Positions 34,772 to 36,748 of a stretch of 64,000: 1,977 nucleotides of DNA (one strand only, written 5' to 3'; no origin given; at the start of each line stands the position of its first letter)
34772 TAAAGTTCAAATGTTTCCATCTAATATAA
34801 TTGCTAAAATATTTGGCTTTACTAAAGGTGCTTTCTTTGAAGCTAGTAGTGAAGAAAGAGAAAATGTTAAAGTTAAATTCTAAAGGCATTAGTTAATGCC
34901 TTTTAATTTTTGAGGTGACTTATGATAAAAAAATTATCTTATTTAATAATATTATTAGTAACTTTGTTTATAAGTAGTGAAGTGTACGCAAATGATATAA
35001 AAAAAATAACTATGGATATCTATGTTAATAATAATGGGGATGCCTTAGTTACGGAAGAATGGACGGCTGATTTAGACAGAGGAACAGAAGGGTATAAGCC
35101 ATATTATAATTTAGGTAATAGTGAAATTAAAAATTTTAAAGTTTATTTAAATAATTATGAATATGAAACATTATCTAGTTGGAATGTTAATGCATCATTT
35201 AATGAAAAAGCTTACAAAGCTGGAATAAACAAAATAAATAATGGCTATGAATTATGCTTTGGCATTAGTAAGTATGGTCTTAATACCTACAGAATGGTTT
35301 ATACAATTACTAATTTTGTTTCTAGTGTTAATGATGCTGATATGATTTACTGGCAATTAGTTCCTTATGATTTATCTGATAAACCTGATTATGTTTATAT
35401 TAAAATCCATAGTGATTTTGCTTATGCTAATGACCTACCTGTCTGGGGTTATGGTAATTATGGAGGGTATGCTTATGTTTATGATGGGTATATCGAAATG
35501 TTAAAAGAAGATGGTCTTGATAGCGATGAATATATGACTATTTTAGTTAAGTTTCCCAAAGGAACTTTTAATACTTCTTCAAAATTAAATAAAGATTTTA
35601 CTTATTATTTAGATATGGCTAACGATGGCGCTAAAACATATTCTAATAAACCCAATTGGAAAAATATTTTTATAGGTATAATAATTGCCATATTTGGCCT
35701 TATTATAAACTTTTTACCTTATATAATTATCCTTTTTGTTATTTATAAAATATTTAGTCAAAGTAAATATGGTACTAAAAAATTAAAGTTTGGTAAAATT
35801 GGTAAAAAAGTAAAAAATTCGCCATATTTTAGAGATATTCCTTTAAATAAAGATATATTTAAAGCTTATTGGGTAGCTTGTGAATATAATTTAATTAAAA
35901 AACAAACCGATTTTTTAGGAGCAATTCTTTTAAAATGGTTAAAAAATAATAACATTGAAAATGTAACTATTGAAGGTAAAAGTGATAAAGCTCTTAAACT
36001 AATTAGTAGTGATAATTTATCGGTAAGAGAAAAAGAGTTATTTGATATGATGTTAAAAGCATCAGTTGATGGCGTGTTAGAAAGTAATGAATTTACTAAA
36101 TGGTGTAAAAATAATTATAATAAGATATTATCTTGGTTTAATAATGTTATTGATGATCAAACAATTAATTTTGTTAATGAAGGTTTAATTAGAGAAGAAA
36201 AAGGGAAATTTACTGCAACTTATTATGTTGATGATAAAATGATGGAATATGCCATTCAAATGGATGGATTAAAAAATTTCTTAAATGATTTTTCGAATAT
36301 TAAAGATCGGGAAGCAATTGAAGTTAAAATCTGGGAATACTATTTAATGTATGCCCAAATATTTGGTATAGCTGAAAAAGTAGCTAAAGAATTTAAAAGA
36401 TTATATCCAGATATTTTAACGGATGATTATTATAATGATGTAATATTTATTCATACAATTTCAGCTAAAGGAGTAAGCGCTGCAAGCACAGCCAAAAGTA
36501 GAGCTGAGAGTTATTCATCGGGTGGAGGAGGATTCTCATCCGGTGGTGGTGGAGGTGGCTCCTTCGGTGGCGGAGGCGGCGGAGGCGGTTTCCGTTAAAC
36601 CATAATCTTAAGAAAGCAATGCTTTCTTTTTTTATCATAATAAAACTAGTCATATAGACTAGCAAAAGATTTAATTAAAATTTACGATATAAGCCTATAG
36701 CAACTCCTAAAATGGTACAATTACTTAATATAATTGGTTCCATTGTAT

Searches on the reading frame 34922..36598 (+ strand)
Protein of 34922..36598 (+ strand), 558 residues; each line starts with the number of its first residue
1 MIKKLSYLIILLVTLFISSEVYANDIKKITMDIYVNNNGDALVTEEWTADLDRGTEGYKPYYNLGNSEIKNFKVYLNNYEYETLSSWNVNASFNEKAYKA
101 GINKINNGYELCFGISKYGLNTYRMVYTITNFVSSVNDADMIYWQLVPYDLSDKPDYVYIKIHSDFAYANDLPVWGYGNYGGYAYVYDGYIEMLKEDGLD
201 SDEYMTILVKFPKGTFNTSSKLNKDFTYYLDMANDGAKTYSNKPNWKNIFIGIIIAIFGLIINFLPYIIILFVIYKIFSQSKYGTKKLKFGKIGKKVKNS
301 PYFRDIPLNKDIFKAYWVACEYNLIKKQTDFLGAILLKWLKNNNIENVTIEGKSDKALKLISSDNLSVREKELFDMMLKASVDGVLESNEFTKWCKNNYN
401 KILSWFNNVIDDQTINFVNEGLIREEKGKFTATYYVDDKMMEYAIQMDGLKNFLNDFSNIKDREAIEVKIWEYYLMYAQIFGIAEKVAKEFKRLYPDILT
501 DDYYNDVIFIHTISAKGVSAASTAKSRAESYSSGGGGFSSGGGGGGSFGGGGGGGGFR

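Call 7: search_protein_families(library=pfam, proteins=[window:34922-36598:+])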
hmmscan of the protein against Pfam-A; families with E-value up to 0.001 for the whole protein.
window:34922-36598:+ (558 aa): 2 families
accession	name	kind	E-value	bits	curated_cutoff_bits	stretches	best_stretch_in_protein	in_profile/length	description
PF20990.2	DUF2207_C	-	3.1e-15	57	33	1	439-491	195-247/247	Predicted membrane protein (DUF2207) C-terminal domain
PF09972.14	DUF2207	-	1.8e-11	45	24.4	1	25-211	1-172/172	Predicted membrane protein (DUF2207) N-terminal domain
